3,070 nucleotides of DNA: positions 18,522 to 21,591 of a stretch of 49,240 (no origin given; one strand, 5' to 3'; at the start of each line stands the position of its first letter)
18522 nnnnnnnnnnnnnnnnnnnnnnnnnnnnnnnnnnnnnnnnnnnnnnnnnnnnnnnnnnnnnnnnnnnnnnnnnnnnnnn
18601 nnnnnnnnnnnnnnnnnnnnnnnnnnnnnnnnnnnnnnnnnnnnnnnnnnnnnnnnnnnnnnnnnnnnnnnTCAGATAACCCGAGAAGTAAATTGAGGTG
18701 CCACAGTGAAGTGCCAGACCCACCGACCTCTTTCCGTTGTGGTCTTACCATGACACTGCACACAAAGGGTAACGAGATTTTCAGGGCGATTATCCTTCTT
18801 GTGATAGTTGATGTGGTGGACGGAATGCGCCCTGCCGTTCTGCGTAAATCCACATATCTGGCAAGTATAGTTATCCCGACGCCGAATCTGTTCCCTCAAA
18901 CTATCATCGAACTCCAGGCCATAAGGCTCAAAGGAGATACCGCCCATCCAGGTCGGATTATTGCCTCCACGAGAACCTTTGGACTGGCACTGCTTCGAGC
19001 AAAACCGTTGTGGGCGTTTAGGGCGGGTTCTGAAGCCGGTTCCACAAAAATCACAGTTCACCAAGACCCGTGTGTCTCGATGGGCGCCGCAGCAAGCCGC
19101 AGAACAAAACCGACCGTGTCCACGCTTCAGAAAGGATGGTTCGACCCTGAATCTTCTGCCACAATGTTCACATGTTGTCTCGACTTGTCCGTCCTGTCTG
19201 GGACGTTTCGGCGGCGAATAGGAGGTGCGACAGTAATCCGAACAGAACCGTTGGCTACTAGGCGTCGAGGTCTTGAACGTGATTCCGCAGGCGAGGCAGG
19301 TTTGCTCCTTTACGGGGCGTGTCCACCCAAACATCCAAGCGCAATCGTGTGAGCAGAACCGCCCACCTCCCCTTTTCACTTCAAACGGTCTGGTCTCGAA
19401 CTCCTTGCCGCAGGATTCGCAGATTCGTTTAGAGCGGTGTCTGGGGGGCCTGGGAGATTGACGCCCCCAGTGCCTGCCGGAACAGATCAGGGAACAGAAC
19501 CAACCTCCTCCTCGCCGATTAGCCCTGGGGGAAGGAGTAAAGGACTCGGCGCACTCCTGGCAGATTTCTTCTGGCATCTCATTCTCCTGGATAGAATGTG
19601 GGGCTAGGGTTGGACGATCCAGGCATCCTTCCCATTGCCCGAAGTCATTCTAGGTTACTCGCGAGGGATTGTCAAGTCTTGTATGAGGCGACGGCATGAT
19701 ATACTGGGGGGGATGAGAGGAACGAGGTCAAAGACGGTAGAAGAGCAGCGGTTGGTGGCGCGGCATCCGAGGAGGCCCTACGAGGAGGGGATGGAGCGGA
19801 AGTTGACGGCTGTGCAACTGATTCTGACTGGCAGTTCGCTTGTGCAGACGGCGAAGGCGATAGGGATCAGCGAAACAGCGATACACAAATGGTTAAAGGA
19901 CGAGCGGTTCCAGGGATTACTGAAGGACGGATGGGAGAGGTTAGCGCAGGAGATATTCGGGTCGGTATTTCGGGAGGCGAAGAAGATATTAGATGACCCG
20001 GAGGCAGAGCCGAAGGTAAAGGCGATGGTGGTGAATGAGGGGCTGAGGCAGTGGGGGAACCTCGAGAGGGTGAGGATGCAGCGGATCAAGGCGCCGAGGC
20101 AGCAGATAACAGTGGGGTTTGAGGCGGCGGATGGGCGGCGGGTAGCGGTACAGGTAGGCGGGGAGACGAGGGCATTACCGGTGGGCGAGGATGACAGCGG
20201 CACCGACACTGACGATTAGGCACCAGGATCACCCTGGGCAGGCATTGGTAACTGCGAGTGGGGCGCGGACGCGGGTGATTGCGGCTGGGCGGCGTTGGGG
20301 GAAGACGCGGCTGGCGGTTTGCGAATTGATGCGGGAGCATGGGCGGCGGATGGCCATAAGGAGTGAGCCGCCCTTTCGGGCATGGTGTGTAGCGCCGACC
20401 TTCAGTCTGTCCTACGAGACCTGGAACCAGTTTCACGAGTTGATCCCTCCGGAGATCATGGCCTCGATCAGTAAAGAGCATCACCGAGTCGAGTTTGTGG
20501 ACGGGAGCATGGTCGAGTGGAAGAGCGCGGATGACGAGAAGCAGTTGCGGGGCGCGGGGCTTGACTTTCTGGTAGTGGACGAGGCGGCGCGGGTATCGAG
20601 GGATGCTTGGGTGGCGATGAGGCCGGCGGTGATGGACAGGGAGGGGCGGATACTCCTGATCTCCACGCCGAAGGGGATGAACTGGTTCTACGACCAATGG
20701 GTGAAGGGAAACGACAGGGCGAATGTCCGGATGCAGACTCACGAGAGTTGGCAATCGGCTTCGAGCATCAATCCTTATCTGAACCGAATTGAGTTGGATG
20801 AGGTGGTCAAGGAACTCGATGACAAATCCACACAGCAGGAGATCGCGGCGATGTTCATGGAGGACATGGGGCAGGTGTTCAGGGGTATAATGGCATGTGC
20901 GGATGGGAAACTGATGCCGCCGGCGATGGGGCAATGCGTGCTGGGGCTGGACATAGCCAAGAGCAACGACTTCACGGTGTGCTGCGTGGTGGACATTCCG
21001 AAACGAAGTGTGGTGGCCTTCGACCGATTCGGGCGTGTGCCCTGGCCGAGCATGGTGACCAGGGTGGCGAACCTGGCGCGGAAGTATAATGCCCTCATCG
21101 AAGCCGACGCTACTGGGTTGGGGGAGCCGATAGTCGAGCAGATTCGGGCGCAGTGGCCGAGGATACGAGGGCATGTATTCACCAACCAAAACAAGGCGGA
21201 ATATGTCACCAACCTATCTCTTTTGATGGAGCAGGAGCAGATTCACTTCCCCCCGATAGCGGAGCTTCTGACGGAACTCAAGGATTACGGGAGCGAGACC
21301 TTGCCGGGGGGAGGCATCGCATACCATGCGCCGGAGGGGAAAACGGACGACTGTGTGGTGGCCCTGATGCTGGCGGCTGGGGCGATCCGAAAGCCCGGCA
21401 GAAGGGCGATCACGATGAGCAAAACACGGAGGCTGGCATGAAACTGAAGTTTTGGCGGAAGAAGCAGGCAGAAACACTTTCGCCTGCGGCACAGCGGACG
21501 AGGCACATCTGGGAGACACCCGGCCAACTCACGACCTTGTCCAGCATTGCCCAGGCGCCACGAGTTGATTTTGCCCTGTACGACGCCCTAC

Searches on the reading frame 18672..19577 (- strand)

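Call 9: search_protein_families(library=pfam, proteins=[window:18672-19577:-], max_evalue=0.01)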
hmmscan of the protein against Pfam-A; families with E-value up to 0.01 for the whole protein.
window:18672-19577:- (301 aa): 3 families
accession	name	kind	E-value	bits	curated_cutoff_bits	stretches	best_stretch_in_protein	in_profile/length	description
PF01844.29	HNH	-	1.1e-07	32.3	21.4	1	239-281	1-46/47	HNH endonuclease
PF13392.12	HNH_3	-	0.0011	18.9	24.8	1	251-270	19-38/46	HNH endonuclease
PF18716.7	VATC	-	0.0038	17.5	26.6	1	135-170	5-39/43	Vms1-associating treble clef domain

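Call 10: search_protein_families(library=phrogs, proteins=[window:18672-19577:-], max_evalue=0.01)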
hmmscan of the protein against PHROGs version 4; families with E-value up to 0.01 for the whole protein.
window:18672-19577:- (301 aa): 36 families (the best 25 are shown)
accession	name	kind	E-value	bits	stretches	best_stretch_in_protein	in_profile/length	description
phrog_1271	-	DNA, RNA and nucleotide metabolism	2.7e-34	120.1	3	89-284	114-320/361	HNH endonuclease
phrog_15471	-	DNA, RNA and nucleotide metabolism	7.4e-18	66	3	35-80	87-128/183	HNH endonuclease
phrog_8446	-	DNA, RNA and nucleotide metabolism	9.4e-15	55.8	1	78-279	77-195/211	HNH endonuclease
phrog_119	-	DNA, RNA and nucleotide metabolism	1.9e-13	51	1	225-286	193-261/443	HNH endonuclease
phrog_589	-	DNA, RNA and nucleotide metabolism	2.8e-13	51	1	226-284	81-143/179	HNH endonuclease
phrog_144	-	DNA, RNA and nucleotide metabolism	2.9e-13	50.9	1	187-286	35-139/175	HNH endonuclease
phrog_2308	-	unknown function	4.1e-13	50.6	2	89-168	53-131/138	-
phrog_8048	-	DNA, RNA and nucleotide metabolism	2.6e-12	47.5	1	226-283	166-229/273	HNH endonuclease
phrog_333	-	DNA, RNA and nucleotide metabolism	2.1e-11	45.1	1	225-284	23-83/138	HNH endonuclease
phrog_4581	-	head and packaging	3.5e-09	37.6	1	226-281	55-110/395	terminase small subunit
phrog_7785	-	DNA, RNA and nucleotide metabolism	9.4e-08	33.2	1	227-282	61-114/147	HNH endonuclease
phrog_16726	-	DNA, RNA and nucleotide metabolism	1e-07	33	1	225-278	82-139/308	HNH endonuclease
phrog_10822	-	DNA, RNA and nucleotide metabolism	1.2e-07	32.7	1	228-285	92-153/245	HNH endonuclease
phrog_740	-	DNA, RNA and nucleotide metabolism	1.7e-07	31.5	1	223-283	25-88/332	HNH endonuclease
phrog_5956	-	DNA, RNA and nucleotide metabolism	4.8e-07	30.5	1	221-282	44-110/138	HNH endonuclease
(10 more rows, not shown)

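Call 60: search_protein_families(library=ncbifam, proteins=[window:18672-19577:-], max_evalue=0.001)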
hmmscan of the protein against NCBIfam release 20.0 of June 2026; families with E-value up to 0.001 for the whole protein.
window:18672-19577:- (301 aa): 3 families
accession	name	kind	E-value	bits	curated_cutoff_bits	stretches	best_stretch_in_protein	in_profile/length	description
NF040563.1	guided_IscB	equivalog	5.4e-11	42.2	175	1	220-283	176-239/314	RNA-guided endonuclease IscB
NF041791.1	anti-phage_ZorE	equivalog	9e-08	31.3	600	1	226-284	195-255/358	type II Zorya anti-phage system protein ZorE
NF038221.1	IcmJ_DotN_IVB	equivalog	1e-06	28.4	100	1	226-275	32-80/205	type IVB secretion system protein IcmJDotN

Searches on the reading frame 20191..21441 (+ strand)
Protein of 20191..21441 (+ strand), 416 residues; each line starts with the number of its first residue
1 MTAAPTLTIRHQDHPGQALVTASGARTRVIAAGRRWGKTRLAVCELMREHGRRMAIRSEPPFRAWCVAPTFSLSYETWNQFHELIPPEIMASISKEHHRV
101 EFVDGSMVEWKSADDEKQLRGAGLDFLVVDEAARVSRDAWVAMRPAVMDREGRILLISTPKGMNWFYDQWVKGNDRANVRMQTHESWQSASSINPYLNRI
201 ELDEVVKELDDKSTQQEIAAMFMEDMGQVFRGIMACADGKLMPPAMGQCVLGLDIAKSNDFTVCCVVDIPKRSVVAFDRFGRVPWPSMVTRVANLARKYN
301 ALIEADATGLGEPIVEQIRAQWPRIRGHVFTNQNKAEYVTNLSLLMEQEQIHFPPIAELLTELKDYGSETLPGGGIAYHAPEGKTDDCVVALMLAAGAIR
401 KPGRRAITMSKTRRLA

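Call 94: find_homologous_proteins(query=window:20191-21441:+, max_evalue=1e-30)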
Query window:20191-21441:+ (416 aa): 188 proteins with E <= 1e-30 among 8000 candidates; the best 120 are listed.
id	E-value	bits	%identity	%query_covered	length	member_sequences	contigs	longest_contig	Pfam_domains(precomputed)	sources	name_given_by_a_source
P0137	1.1e-283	958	100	100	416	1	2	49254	PF17289.9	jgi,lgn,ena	-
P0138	4.8e-232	788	90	90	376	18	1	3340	-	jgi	-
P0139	8.2e-175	599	62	100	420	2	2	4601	PF17289.9,PF04466.20,PF03237.22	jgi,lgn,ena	-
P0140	1.8e-108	381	45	95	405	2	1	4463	PF17289.9,PF03237.22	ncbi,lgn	-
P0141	2.4e-102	361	43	97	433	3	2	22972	PF17289.9,PF03237.22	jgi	-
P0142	3.8e-102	360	55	70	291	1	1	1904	-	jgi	jgi:phage FluMu gp28-like protein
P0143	4.9e-101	356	42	99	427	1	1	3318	PF17289.9,PF04466.20,PF03237.22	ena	-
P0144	7.0e-97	343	39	98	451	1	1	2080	PF17289.9,PF03237.22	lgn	-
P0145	1.1e-89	319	44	86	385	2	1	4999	PF17289.9,PF04466.20,PF03237.22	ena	-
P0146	1.0e-85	306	44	82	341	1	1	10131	PF17289.9,PF04466.20,PF03237.22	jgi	jgi:hypothetical protein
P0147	1.7e-85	305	38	95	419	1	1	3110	PF17289.9,PF03237.22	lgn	-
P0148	6.6e-85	303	37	95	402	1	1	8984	PF17289.9,PF03237.22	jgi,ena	-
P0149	3.5e-84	301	40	93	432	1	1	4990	PF17289.9,PF03237.22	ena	-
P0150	7.1e-84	300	40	95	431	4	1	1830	PF17289.9,PF03237.22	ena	-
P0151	2.7e-81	291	39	97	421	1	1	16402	PF17289.9,PF03237.22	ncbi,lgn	-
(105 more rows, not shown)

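Call 95: find_encoding_contigs(protein=P0139, flank=10000)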
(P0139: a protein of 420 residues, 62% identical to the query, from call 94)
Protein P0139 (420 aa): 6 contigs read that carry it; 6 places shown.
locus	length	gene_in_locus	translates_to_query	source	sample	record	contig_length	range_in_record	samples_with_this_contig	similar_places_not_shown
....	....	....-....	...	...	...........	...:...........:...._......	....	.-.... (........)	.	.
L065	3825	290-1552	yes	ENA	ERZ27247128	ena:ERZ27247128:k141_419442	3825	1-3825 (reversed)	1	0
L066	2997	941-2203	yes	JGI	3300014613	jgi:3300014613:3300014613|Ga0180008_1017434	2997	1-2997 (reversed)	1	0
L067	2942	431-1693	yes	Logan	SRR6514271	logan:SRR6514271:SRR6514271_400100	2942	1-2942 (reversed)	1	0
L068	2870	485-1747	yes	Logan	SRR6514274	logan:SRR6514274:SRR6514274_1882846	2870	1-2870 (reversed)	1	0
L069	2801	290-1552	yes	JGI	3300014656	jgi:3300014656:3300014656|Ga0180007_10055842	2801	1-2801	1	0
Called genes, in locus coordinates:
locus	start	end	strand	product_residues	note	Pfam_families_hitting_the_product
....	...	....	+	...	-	-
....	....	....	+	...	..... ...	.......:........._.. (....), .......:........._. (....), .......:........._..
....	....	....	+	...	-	-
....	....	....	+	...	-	-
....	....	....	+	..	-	?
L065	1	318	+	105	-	?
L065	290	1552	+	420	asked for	PF03237:Terminase_6N (weak), PF04466:Terminase_3 (weak), PF17289:Terminase_6C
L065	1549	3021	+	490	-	-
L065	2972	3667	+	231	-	-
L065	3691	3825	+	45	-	?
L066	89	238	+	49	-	-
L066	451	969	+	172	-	-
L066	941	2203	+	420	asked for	PF03237:Terminase_6N (weak), PF04466:Terminase_3 (weak), PF17289:Terminase_6C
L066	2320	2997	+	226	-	?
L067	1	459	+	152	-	?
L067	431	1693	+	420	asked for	PF03237:Terminase_6N (weak), PF04466:Terminase_3 (weak), PF17289:Terminase_6C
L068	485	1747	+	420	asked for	PF03237:Terminase_6N (weak), PF04466:Terminase_3 (weak), PF17289:Terminase_6C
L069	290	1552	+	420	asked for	PF03237:Terminase_6N (weak), PF04466:Terminase_3 (weak), PF17289:Terminase_6C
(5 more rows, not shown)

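Call 96: find_encoding_contigs(protein=P0141, flank=10000)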
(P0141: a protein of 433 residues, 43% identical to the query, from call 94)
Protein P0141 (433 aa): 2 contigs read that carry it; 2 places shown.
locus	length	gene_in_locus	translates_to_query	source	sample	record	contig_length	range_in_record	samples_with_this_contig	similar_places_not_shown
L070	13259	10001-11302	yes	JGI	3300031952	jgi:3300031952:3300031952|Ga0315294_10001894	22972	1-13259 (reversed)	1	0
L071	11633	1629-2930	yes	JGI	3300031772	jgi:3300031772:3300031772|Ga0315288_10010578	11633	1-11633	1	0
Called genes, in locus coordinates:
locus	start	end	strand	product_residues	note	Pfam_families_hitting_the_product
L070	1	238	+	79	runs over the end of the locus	-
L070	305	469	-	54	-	-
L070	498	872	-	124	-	-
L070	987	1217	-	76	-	-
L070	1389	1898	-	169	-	-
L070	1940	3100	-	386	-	PF04326:SLFN_AlbA_2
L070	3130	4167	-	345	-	PF00805:Pentapeptide, PF07885:Ion_trans_2 (weak)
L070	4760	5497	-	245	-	PF12844:HTH_19, PF13443:HTH_26 (weak), PF13560:HTH_31, PF01381:HTH_3, PF00717:Peptidase_S24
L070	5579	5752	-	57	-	-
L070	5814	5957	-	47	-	-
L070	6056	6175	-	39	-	-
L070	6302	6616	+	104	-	-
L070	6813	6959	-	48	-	-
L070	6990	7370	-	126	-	-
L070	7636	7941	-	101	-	-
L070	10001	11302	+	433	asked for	PF03237:Terminase_6N, PF17289:Terminase_6C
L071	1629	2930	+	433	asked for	PF03237:Terminase_6N, PF17289:Terminase_6C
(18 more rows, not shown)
